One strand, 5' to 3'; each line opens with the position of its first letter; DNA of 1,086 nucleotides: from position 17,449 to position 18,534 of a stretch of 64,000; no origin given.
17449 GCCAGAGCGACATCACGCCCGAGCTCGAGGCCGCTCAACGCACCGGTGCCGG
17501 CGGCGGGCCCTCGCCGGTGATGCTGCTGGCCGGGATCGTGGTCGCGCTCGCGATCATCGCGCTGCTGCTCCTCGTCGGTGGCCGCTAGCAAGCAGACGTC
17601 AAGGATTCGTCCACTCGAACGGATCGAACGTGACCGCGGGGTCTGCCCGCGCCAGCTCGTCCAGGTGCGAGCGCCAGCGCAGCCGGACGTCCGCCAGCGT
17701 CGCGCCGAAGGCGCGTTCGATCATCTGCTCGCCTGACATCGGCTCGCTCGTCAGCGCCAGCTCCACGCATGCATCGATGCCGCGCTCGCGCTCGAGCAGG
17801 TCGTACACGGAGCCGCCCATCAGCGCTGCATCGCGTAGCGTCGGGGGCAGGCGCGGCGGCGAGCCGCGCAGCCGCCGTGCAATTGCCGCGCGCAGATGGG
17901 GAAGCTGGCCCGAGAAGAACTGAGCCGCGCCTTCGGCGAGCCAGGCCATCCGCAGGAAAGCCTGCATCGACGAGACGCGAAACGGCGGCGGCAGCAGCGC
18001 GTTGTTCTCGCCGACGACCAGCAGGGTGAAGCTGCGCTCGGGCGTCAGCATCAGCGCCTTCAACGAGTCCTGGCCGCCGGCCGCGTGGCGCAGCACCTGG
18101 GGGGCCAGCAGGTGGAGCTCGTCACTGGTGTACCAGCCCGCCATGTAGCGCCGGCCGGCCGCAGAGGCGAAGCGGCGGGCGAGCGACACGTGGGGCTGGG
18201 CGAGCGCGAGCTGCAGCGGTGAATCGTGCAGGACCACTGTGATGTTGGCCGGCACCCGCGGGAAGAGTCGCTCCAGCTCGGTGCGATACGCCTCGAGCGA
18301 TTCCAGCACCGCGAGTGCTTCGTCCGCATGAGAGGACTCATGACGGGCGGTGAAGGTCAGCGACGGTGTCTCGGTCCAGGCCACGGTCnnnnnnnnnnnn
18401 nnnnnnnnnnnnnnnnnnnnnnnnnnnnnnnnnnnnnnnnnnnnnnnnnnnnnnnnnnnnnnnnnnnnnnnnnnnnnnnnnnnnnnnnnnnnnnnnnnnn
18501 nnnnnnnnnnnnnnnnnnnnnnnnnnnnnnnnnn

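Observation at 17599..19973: Tightly coupled three-gene cassette of uncharacterised proteins (DUF1802-like, DUF1152-like, 261-aa unknown)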

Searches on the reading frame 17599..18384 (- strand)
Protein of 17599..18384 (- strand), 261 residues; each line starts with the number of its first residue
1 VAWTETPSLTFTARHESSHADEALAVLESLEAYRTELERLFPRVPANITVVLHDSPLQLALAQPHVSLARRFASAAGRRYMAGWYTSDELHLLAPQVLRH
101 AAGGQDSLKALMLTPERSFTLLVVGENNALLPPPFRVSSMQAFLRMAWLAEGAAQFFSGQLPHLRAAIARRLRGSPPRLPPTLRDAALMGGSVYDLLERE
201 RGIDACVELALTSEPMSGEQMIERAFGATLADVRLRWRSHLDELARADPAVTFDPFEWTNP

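Call 3: search_protein_families(library=pfam, proteins=[window:17599-18384:-], max_evalue=1)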
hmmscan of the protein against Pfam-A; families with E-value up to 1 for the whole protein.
window:17599-18384:- (261 aa): 0 families

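Call 4: search_protein_families(library=ncbifam, proteins=[window:17599-18384:-], max_evalue=1)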
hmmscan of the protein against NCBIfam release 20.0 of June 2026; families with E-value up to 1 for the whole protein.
window:17599-18384:- (261 aa): 0 families
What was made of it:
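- Checked: ORF3 has no Pfam or NCBIfam hit (calls 3, 4).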

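Call 8: search_solved_structures(query=window:17599-18384:-, max_evalue=10, show_alignments=1)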
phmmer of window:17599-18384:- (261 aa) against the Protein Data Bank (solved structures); distinct sequences matched with E-value up to 10: 1.
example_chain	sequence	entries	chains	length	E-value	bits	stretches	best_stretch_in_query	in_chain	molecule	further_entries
4gdn_A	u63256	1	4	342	2.4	11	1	61-131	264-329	Protein flp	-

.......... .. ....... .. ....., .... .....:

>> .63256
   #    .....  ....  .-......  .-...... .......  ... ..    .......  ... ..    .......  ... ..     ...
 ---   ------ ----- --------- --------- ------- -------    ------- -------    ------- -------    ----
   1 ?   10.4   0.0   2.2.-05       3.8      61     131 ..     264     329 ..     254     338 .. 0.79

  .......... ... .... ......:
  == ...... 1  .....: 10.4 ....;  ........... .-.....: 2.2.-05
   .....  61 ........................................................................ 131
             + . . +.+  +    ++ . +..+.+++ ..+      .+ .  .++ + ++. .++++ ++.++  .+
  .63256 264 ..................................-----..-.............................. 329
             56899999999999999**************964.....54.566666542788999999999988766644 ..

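Call 11: find_homologous_proteins(query=window:17599-18384:-)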
Query window:17599-18384:- (261 aa): 791 proteins with E <= 0.001 among 8000 candidates; the best 120 are listed.
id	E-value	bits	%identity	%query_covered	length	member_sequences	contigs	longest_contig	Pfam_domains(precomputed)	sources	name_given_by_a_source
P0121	1.4e-146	505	88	100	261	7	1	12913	-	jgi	jgi:hypothetical protein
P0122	2.8e-136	471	85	97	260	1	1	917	-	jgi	jgi:hypothetical protein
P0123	1.1e-124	433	79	97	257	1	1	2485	-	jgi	-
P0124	7.6e-122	424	76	98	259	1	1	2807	-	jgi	jgi:hypothetical protein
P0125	9.6e-113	394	72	97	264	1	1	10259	-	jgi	jgi:hypothetical protein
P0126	2.6e-110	386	72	97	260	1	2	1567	-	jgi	jgi:hypothetical protein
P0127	1.0e-109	384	71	97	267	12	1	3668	-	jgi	jgi:hypothetical protein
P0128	9.1e-106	371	69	97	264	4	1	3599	-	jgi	jgi:hypothetical protein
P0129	1.4e-105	371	67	97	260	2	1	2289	-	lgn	-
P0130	1.9e-103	364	66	97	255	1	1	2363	-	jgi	jgi:hypothetical protein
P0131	1.4e-102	361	67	97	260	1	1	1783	-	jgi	jgi:hypothetical protein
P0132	2.4e-102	360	68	97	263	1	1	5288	-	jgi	jgi:hypothetical protein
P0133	1.4e-101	358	66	96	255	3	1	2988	-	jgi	jgi:hypothetical protein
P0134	2.0e-101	357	64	98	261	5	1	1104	-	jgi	jgi:hypothetical protein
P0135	1.1e-100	355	66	97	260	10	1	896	-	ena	-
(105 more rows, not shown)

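Call 19: search_protein_families(library=pfam, alignment_id=A2, max_evalue=5)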
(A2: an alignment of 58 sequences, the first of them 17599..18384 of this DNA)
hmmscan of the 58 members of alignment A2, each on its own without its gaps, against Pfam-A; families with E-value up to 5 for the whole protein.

A. member 1, window:17599-18384:- (261 aa): 0 families

B. families by the number of members that match (of 58 scanned): 14 families
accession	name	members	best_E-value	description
PF22302.1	DUF6968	7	0.016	Domain of unknown function (DUF6968)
PF16365.12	EutK_C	2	0.047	Ethanolamine utilization protein EutK C-terminus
PF07369.16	DUF1488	2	0.088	Protein of unknown function (DUF1488)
PF24422.1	DUF7552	1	0.0067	Domain of unknown function (DUF7552)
PF06188.17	HrpE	1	0.0084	HrpE/YscL/FliH and V-type ATPase subunit E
PF14435.11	SUKH-4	1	0.011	SUKH-4 immunity protein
PF21848.1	DUF6907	1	0.086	Domain of unknown function (DUF6907)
PF17840.6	Tugs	1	0.098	Tethering Ubl4a to BAGS domain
PF05354.17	Phage_attach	1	0.12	Phage Head-Tail Attachment protein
PF19390.4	DUF5965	1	0.13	Family of unknown function (DUF5965)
PF08708.16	PriCT_1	1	0.14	Primase C terminal 1 (PriCT-1)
PF02501.22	T2SSI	1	0.15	Type II secretion system (T2SS), protein I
PF08066.17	PMC2NT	1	0.25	PMC2NT (NUC016) domain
PF06160.17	EzrA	1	0.3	Septation ring formation regulator, EzrA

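Call 20: search_solved_structures(query=A2, max_evalue=10, show_alignments=2)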
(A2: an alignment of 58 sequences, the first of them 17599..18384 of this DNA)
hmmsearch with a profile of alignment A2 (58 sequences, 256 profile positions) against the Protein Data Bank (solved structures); distinct sequences matched with E-value up to 10: 0.

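Call 30: predict_structure(alignment_id=A2)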
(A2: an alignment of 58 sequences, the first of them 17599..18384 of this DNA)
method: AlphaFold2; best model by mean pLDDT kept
length: 261 residues; sequences in the alignment: 58
mean_pLDDT: 91.6   pTM: 0.89
mean pLDDT of the five models: 91.6, 91.5, 91.3, 91.1, 90.8
residues with pLDDT >= 90: 210; 70-90: 32; 50-70: 12; < 50: 7
segments of 3 or more residues with pLDDT < 50: 251-253
pLDDT, mean of each block of 10 residues (from residue 1): 83 89 96 98 96 96 91 93 94 97 95 98 93 75 91 98 95 95 96 99 98 94 98 98 81 49 42
secondary structure, 60 per line:
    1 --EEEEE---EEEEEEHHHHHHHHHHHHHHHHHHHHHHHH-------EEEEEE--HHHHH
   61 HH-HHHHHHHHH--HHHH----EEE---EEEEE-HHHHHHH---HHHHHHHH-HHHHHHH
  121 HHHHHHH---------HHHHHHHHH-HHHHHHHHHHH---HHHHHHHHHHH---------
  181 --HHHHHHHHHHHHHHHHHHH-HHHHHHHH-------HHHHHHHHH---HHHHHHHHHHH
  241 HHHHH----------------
elements in order: E3-7 E11-16 H17-40 E48-53 H56-62 H64-72 H75-78 E83-85 E89-93 H95-101 H105-112 H114-127 H137-145 H147-157 H161-171 H183-201 H203-210 H218-226 H230-245
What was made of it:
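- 17599..18384 (-): ORF3, 261 aa, from an uncurated family. It has a gluzincin-like (zincin peptidase) fold without the canonical HEXXH motif. AF2 model has pLDDT 91.6 (call 30).
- On Gluzincin/zincin metallopeptidase (ORF3): Model pLDDT is 91.6 (call 30).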

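Call 35: fold_search(model_id=the predicted structure, library=pdb)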
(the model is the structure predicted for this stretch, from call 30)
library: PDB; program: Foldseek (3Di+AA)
matches with E <= 10: 323; with E <= 0.001: 0
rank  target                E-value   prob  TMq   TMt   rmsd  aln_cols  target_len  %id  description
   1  4ar8_A                2.4e-03  1.00  0.47  0.34   7.3       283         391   14  Crystal structure of the peptidase domain of collagenase T from Clostridium tetani complexed with the peptidic inhibit (released 2013-06-05)
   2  4ar8_B                3.1e-03  1.00  0.48  0.35   7.2       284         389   14  Crystal structure of the peptidase domain of collagenase T from Clostridium tetani complexed with the peptidic inhibit (released 2013-06-05)
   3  3cia_B                6.6e-03  1.00  0.45  0.22   8.6       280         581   11  Crystal structure of cold-aminopeptidase from Colwellia psychrerythraea (released 2008-07-01)
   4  3cia_A                1.4e-02  1.00  0.44  0.21   8.4       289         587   11  Crystal structure of cold-aminopeptidase from Colwellia psychrerythraea (released 2008-07-01)
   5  3cia_D                1.7e-02  0.99  0.43  0.21   8.5       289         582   10  Crystal structure of cold-aminopeptidase from Colwellia psychrerythraea (released 2008-07-01)
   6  6a8z_B                2.5e-02  0.97  0.41  0.28   6.6       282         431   11  Crystal structure of M1 zinc metallopeptidase from Deinococcus radiodurans (released 2019-07-17)
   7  6koy_A                2.6e-02  0.97  0.38  0.25   8.4       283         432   12  Crystal structure of two domain M1 Zinc metallopeptidase E323A mutant bound to L-tryptophan amino acid (released 2020-01-22)
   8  3qnf_A                3.4e-02  1.00  0.54  0.23   5.8       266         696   12  Crystal structure of the open state of human endoplasmic reticulum aminopeptidase 1 ERAP1 (released 2011-02-23)
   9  4gaa_B                4.8e-02  0.99  0.50  0.24   8.0       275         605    9  Structure of Leukotriene A4 hydrolase from Xenopus laevis complexed with inhibitor bestatin (released 2013-06-12)
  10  4qhp                  5.6e-02  0.99  0.52  0.19   6.1       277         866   14  Crystal structure of Aminopeptidase N in complex with the phosphinic dipeptide analogue LL-(R,S)-hPheP[CH2]Phe(4-CH2NH2) (released 2014-09-24)
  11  4gaa_A                6.5e-02  0.91  0.42  0.21   8.0       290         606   10  Structure of Leukotriene A4 hydrolase from Xenopus laevis complexed with inhibitor bestatin (released 2013-06-12)
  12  4qpe                  6.9e-02  0.99  0.52  0.19   6.1       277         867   14  Crystal structure of Aminopeptidase N in complex with N-cyclohexyl-1,2-diaminoethylphosphonic acid (released 2014-09-24)
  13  5zi5_A                7.6e-02  0.96  0.47  0.18   6.3       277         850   14  Crystal structure of Legionella pneumophila aminopeptidase A (released 2018-09-19)
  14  4pw4                  8.9e-02  0.98  0.52  0.19   6.0       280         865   14  Crystal structure of Aminopeptidase N in complex with phosphonic acid analogue of homophenylalanine L-(R)-hPheP (released 2014-06-25)
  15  3fts                  9.8e-02  0.96  0.46  0.22   8.6       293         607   10  Leukotriene A4 hydrolase in complex with resveratrol (released 2009-07-28)
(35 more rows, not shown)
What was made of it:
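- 17599..18384 (-): The best Foldseek PDB matches are the collagenase T peptidase domain (E = 2.4e-3) and M1 aminopeptidases, ERAP1 and LTA4H, with TM 0.4-0.56 (call 35).
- On Gluzincin/zincin metallopeptidase (ORF3): The scores are modest: E from 2.4e-3 upward, TM 0.4-0.56 (call 35).
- Closest known: Gluzincin metallopeptidases. Same: The ORF3 model aligns over about 270-290 columns with these catalytic domains (call 35).
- ORF3 has a peptidase fold (call 35).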

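Call 37: list_cluster_members(proteins=[P0001, P0266, P0313, window:19332-19973:-, window:17599-18384:-, window:17599-18480:-])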
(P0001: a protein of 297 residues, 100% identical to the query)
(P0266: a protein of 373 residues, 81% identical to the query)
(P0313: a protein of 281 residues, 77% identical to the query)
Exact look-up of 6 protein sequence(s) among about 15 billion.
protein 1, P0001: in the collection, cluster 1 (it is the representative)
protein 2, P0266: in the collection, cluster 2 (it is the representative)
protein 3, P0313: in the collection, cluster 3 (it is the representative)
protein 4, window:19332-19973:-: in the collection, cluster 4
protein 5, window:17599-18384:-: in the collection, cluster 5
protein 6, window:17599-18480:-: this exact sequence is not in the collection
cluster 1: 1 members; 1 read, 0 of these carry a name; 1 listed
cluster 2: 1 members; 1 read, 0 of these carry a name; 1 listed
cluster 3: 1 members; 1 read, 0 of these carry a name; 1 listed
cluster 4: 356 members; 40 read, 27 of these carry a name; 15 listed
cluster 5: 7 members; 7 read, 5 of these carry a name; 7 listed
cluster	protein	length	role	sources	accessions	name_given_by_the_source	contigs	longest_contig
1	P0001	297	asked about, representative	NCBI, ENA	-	-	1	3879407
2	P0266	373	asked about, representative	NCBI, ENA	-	-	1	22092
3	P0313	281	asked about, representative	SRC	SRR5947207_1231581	-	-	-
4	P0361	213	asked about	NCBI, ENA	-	-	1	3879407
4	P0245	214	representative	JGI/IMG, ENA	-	-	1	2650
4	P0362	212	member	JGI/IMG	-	hypothetical protein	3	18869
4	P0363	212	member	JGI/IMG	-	hypothetical protein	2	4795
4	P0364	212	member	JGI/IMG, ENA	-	hypothetical protein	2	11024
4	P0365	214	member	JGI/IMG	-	hypothetical protein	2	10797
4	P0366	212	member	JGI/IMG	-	hypothetical protein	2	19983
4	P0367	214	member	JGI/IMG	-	hypothetical protein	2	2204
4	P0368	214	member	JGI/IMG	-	hypothetical protein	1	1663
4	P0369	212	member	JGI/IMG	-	hypothetical protein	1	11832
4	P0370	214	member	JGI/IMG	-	hypothetical protein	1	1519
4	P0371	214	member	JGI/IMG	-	hypothetical protein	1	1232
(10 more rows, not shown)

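Call 65: search_protein_families(library=padloc, proteins=[window:17599-18384:-], max_evalue=0.01)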
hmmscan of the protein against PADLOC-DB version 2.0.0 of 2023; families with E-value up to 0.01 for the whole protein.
window:17599-18384:- (261 aa): 0 families
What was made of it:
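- There are no PADLOC hits (call 65).
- Tried and rejected: No PADLOC hit (call 65).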
